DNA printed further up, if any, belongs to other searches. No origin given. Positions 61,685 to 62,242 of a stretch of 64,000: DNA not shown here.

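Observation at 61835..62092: Triple-repeat Cys/His mini-protein wedged between recD and mcrB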

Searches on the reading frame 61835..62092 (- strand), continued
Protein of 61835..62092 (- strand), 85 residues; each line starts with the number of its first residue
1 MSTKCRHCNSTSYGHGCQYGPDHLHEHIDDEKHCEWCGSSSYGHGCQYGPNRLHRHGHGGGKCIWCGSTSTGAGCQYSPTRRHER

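Call 85: search_protein_families(library=pfam, alignment_id=A8, max_evalue=0.00001)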
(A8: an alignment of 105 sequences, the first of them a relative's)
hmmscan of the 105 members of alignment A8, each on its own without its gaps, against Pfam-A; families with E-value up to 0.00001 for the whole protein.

A. member 1, L092:4440-5825:+ (462 aa): 0 families

B. families by the number of members that match (of 105 scanned): 88 families (the first 25 are shown)
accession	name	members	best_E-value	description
PF13635.12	DUF4143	4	6.4e-49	Domain of unknown function (DUF4143)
PF13173.12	AAA_14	3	1.7e-31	AAA domain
PF13245.12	AAA_19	3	2.3e-19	AAA domain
PF00474.23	SSF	2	7.5e-86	Sodium:solute symporter family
PF01661.27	Macro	2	9.2e-50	Macro domain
PF08843.17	AbiEii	2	4.2e-35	Nucleotidyl transferase AbiEii toxin, Type IV TA system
PF00580.27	UvrD-helicase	2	7.4e-33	UvrD/REP helicase N-terminal domain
PF03235.19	GmrSD_N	2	2.3e-27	GmrSD restriction endonuclease, N-terminal domain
PF14281.12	PDDEXK_4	2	7.2e-24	PD-(D/E)XK nuclease superfamily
PF00271.37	Helicase_C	2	3.3e-21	Helicase conserved C-terminal domain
PF07728.20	AAA_5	2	2.4e-20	AAA domain (dynein-related subfamily)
PF13361.12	UvrD_C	2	2.4e-14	UvrD-like helicase C-terminal domain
PF13538.12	UvrD_C_2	2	1.1e-10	UvrD-like helicase C-terminal domain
PF13401.12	AAA_22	2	4e-08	AAA domain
PF00310.26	GATase_2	1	2e-163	Glutamine amidotransferases class-II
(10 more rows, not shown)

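Call 89: find_encoding_contigs(protein=P0073, flank=6000, max_places=2)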
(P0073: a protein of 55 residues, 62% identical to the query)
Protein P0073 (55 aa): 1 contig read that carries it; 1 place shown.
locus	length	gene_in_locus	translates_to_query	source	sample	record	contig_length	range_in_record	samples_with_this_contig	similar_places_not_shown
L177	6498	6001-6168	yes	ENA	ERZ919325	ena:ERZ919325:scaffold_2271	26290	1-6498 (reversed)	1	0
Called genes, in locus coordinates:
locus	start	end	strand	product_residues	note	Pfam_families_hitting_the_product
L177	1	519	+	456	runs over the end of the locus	-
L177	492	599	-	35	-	-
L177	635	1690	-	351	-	PF00512:HisKA, PF02518:HATPase_c, PF13581:HATPase_c_2 (faint), PF14501:HATPase_c_5 (weak)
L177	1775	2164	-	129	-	-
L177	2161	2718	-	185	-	PF04542:Sigma70_r2, PF08281:Sigma70_r4_2, PF04545:Sigma70_r4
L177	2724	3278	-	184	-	PF13801:Metal_resist, PF16231:DUF4890, PF07813:LTXXQ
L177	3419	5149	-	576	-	-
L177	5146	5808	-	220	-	PF04011:LemA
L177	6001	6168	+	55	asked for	-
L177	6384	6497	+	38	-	?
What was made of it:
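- One relative lies beside a ZraP/CpxP-type 'Metal_resist' gene and an ECF sigma cluster (call 89). One relative lies beside a Metal_resist (ZraP/CpxP-like) gene and an ECF sigma cluster (call 89).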

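Call 90: find_encoding_contigs(protein=P0090, flank=6000, max_places=2)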
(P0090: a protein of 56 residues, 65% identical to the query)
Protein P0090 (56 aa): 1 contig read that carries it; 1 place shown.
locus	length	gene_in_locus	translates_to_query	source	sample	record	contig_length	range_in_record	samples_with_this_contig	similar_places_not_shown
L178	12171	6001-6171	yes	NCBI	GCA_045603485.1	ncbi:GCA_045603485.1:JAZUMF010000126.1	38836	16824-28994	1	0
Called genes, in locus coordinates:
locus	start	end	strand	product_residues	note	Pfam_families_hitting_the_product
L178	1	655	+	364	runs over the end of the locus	PF13306:LRR_5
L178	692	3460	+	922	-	PF08238:Sel1, PF03781:FGE-sulfatase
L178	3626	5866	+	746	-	PF03781:FGE-sulfatase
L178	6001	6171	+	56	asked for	-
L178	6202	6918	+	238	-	-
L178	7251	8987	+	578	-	PF17092:PCB_OB (faint), PF00575:S1, PF13509:S1_2 (faint), PF25522:OB_cyt-4 (faint), PF24685:OB_RRP5_4th (faint), PF00575:S1, PF00575:S1, PF23459:S1_RRP5, +2 more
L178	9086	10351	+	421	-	PF00579:tRNA-synt_1b, PF22421:SYY_C-terminal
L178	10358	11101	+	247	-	PF01479:S4, PF00849:PseudoU_synth_2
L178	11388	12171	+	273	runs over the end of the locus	-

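Call 91: find_encoding_contigs(protein=P0026, flank=6000, max_places=2)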
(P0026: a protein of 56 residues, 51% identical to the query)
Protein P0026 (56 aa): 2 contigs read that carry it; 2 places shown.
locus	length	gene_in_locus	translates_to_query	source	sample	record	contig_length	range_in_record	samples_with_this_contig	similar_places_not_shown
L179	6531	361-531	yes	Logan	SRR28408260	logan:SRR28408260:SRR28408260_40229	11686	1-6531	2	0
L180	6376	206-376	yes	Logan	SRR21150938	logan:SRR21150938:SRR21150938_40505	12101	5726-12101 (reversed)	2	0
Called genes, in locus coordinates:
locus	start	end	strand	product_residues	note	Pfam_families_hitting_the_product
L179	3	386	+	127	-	?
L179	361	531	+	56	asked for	-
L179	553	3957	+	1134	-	PF04257:RecC_N, PF27451:RecC_4th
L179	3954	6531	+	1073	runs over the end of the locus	PF00580:UvrD-helicase, PF13245:AAA_19, PF13361:UvrD_C, PF13538:UvrD_C_2 (faint)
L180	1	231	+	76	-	?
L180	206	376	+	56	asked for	-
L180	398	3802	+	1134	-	PF04257:RecC_N, PF27451:RecC_4th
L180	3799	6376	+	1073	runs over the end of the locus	PF00580:UvrD-helicase, PF13245:AAA_19, PF13361:UvrD_C, PF13538:UvrD_C_2 (faint)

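Call 93: find_encoding_contigs(protein=P0053, flank=7000, max_places=4)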
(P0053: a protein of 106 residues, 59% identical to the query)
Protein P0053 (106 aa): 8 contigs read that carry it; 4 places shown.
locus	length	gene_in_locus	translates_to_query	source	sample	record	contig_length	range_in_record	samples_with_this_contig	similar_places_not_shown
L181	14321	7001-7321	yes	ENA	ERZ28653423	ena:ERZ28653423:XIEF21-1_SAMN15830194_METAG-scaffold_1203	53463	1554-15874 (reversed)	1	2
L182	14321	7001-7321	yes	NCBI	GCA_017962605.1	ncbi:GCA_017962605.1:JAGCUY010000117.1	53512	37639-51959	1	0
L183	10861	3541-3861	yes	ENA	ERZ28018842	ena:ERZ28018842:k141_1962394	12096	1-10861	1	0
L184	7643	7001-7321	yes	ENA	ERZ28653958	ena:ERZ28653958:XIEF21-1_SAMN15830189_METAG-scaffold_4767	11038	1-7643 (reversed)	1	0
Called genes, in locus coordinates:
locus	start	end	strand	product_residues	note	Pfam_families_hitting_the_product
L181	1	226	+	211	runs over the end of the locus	PF12694:cpYpsA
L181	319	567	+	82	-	-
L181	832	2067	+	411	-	PF19888:DUF6361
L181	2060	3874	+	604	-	-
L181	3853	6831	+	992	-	PF00271:Helicase_C (weak)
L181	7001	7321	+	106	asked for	-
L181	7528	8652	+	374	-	-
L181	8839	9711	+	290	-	-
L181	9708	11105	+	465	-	PF13203:DUF2201_N, PF09967:DUF2201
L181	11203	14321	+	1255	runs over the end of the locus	PF22745:Nlig-Ia, PF01653:DNA_ligase_aden, PF03120:OB_DNA_ligase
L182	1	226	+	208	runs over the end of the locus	PF12694:cpYpsA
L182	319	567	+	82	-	-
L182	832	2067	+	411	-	PF19888:DUF6361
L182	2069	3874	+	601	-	-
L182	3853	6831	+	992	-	PF00271:Helicase_C (weak)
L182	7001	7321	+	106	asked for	-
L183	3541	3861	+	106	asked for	-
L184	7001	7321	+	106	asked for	-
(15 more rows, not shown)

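Call 106: predict_structure(alignment_id=A5)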
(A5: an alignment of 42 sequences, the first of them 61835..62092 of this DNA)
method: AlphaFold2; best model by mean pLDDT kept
length: 85 residues; sequences in the alignment: 42
mean_pLDDT: 91.1   pTM: 0.74
mean pLDDT of the five models: 91.1, 90.8, 89.6, 89.4, 88.8
residues with pLDDT >= 90: 69; 70-90: 14; 50-70: 2; < 50: 0
segments of 3 or more residues with pLDDT < 50: none
pLDDT, mean of each block of 10 residues (from residue 1): 85 92 90 93 92 91 94 92 93
secondary structure, 60 per line:
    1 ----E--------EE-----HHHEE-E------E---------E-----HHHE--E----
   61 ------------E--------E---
elements in order:
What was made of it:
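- Closest known: Retroviral-type CCHC zinc knuckles. Different: The three units pack into one globule (pTM 0.74; call 106).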
